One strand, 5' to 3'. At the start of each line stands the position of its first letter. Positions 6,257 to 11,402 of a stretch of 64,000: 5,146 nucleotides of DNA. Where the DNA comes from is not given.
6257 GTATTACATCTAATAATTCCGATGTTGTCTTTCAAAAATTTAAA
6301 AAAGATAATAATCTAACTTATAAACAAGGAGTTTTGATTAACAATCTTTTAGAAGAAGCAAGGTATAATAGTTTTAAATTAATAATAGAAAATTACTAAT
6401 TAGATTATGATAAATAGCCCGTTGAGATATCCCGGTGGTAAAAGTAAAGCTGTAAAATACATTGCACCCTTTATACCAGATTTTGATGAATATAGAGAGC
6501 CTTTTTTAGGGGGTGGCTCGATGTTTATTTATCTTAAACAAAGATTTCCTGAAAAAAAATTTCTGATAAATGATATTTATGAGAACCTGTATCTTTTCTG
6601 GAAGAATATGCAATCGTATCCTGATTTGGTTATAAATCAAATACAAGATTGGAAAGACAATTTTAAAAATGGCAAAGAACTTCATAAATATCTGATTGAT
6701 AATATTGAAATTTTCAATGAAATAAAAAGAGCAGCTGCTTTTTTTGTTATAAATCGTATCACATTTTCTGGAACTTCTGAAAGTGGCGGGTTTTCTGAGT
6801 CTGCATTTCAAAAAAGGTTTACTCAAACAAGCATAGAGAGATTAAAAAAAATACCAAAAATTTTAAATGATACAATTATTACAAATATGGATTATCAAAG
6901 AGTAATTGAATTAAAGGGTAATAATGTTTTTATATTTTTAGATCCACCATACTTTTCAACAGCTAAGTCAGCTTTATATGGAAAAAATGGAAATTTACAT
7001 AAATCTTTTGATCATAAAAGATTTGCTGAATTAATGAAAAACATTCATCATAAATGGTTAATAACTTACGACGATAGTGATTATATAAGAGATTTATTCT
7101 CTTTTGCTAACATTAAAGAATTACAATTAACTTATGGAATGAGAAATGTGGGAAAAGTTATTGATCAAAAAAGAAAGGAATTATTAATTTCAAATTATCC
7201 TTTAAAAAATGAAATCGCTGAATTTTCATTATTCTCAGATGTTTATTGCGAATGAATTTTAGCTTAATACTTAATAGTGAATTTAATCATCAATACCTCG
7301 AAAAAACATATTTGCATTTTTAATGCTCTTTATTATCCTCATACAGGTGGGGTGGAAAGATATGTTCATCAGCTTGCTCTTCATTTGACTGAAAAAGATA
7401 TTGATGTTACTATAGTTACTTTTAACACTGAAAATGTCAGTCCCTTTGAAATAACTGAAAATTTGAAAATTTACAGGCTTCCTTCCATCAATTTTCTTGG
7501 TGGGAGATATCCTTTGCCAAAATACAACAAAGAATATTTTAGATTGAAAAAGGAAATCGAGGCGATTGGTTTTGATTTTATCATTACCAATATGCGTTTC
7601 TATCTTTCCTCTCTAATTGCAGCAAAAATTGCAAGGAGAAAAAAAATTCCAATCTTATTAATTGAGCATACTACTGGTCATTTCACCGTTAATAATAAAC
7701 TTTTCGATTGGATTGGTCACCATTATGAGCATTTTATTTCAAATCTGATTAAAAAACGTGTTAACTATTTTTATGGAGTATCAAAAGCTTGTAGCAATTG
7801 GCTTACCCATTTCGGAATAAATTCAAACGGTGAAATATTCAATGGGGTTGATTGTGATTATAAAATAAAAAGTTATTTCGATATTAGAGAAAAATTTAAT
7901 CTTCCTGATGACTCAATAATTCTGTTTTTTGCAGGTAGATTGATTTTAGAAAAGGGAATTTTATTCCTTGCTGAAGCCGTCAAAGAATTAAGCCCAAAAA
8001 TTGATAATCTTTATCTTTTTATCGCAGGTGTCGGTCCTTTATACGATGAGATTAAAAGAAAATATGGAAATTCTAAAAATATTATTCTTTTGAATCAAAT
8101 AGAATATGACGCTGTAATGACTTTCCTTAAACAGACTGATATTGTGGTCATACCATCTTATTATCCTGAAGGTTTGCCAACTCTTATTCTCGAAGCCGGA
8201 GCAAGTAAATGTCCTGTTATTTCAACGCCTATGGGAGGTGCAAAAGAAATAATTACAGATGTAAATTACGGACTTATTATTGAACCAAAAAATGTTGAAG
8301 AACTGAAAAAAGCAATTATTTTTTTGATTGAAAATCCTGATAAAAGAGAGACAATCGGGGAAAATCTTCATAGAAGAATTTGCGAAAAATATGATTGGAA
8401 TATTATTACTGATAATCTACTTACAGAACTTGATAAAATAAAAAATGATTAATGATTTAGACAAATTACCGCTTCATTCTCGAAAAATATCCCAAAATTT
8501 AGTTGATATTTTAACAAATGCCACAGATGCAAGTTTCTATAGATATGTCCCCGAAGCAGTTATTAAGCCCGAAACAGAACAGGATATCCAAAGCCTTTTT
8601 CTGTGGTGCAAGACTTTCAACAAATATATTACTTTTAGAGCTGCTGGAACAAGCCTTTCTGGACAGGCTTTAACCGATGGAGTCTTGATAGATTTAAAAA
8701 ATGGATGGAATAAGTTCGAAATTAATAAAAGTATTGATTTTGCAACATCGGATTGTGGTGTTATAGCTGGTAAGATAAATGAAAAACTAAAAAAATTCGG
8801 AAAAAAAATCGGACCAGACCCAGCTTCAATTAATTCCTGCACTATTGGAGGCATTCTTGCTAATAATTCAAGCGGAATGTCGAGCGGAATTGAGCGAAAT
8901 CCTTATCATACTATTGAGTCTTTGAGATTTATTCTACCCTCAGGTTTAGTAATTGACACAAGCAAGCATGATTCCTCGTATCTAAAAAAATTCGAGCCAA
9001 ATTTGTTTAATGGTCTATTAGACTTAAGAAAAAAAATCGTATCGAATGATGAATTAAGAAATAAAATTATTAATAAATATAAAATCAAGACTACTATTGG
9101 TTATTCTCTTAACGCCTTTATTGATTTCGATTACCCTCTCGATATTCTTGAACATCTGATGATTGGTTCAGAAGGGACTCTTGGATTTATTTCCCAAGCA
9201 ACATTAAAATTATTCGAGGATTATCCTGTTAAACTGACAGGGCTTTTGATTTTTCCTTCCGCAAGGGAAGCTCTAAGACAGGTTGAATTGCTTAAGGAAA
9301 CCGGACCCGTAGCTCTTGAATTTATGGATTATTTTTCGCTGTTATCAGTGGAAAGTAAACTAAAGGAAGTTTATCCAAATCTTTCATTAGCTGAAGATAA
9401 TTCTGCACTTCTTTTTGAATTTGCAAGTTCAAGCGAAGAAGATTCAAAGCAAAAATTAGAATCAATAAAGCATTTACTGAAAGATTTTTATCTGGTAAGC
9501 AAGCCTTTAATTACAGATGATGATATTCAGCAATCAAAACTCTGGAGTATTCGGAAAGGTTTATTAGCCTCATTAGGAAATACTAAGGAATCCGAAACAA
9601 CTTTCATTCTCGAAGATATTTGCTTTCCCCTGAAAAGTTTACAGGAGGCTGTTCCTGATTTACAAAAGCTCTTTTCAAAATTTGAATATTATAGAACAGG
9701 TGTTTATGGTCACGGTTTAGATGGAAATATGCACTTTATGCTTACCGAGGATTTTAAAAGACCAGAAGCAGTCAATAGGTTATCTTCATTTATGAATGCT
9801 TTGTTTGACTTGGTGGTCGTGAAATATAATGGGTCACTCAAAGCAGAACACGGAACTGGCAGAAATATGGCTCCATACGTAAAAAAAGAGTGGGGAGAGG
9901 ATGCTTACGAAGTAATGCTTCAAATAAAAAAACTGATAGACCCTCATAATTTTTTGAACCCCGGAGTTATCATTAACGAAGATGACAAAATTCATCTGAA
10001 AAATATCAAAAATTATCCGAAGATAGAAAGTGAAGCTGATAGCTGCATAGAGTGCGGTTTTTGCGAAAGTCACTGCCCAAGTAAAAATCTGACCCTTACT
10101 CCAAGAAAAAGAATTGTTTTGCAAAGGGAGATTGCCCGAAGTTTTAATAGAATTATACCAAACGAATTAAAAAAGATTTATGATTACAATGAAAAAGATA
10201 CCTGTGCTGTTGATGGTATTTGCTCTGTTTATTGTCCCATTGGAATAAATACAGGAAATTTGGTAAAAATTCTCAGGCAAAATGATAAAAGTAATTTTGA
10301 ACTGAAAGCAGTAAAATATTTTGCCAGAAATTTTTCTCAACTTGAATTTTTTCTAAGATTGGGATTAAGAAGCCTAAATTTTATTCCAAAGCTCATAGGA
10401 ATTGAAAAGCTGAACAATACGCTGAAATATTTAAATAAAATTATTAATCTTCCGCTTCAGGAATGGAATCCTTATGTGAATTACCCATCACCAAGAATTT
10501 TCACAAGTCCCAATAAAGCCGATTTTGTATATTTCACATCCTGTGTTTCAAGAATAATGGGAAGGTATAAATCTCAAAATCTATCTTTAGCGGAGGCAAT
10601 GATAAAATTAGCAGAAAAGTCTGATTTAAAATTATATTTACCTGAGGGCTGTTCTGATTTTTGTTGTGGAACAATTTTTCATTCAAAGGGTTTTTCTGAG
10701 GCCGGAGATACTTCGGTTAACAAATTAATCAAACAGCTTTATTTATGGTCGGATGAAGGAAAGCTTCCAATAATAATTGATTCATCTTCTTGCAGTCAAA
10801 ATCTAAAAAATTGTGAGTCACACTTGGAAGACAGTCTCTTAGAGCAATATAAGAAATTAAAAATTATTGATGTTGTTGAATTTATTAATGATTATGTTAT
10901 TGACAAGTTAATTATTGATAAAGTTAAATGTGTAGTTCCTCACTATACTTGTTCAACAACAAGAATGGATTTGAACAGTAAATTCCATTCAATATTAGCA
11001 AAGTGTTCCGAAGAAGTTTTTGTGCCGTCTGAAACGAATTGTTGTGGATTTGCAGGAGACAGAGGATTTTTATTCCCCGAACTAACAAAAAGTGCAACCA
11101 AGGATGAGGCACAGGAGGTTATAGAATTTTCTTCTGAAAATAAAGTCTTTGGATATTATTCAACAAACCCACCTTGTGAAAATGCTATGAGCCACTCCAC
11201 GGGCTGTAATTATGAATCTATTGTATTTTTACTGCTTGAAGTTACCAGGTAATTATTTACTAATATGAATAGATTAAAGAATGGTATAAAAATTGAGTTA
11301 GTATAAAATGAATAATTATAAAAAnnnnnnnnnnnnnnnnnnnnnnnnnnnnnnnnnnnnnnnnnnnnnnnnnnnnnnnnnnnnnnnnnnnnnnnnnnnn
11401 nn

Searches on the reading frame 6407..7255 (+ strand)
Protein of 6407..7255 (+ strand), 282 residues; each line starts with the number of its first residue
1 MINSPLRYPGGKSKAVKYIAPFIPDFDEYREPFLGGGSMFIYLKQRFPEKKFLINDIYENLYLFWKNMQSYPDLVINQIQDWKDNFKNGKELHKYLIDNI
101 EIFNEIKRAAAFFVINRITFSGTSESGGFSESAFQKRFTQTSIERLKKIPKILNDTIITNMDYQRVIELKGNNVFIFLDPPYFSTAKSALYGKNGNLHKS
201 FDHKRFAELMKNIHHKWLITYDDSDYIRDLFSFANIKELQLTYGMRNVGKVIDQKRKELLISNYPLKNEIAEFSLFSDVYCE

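Call 65: search_protein_families(library=pfam, proteins=[window:6407-7255:+], max_evalue=0.00001)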
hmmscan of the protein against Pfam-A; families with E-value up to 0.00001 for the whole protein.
window:6407-7255:+ (282 aa): 1 family
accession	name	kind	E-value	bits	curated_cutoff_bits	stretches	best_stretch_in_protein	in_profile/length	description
PF02086.21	MethyltransfD12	-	8.9e-38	130.9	22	1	8-245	1-253/253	D12 class N6 adenine-specific DNA methyltransferase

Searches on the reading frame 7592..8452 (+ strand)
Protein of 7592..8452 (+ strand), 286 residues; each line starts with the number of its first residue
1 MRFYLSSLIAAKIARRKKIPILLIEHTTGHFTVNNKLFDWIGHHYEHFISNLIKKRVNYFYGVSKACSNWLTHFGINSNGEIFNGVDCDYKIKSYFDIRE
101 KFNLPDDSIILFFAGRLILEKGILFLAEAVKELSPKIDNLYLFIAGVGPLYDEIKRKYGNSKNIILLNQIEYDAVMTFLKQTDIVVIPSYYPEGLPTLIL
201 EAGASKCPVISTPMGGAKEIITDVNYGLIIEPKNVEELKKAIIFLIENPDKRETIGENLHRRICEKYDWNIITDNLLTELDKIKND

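Call 65: search_protein_families(library=pfam, proteins=[window:7592-8452:+], max_evalue=0.00001)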
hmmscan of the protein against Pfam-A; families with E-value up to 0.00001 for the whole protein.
window:7592-8452:+ (286 aa): 4 families
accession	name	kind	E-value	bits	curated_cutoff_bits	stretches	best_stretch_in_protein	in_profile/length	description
PF00534.26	Glycos_transf_1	-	1.4e-37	129.4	26.4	1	97-258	4-168/172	Glycosyl transferases group 1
PF13692.12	Glyco_trans_1_4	-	8e-27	94.7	27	1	110-248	3-142/142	Glycosyl transferases group 1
PF13524.12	Glyco_trans_1_2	-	2.8e-09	37.5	25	1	147-277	22-143/144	Glycosyl transferase-like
PF13439.12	Glyco_transf_4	-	7.9e-06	26.4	28.5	0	7-89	84-169/170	Glycosyltransferase Family 4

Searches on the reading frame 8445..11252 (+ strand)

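Call 65: search_protein_families(library=pfam, proteins=[window:8445-11252:+], max_evalue=0.00001)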
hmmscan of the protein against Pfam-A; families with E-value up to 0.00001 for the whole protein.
window:8445-11252:+ (935 aa): 6 families
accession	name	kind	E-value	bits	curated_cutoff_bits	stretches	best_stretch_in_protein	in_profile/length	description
PF02913.24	FAD-oxidase_C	-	1.7e-50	172.5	21.2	1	265-508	7-247/248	FAD linked oxidases, C-terminal domain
PF01565.28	FAD_binding_4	-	2.1e-29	102.4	26.4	1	36-173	1-139/139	FAD binding domain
PF13183.11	Fer4_8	-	4.7e-07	30.7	27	1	530-601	1-68/68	4Fe-4S dicluster domain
PF13534.11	Fer4_17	-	1.8e-06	28.8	22.2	1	533-601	1-60/61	4Fe-4S dicluster domain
PF02754.22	CCG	-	2e-06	28.3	20.6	0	695-788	2-85/85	Cysteine-rich domain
PF12838.12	Fer4_7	-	9.1e-06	26.5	27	0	533-601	1-52/52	4Fe-4S dicluster domain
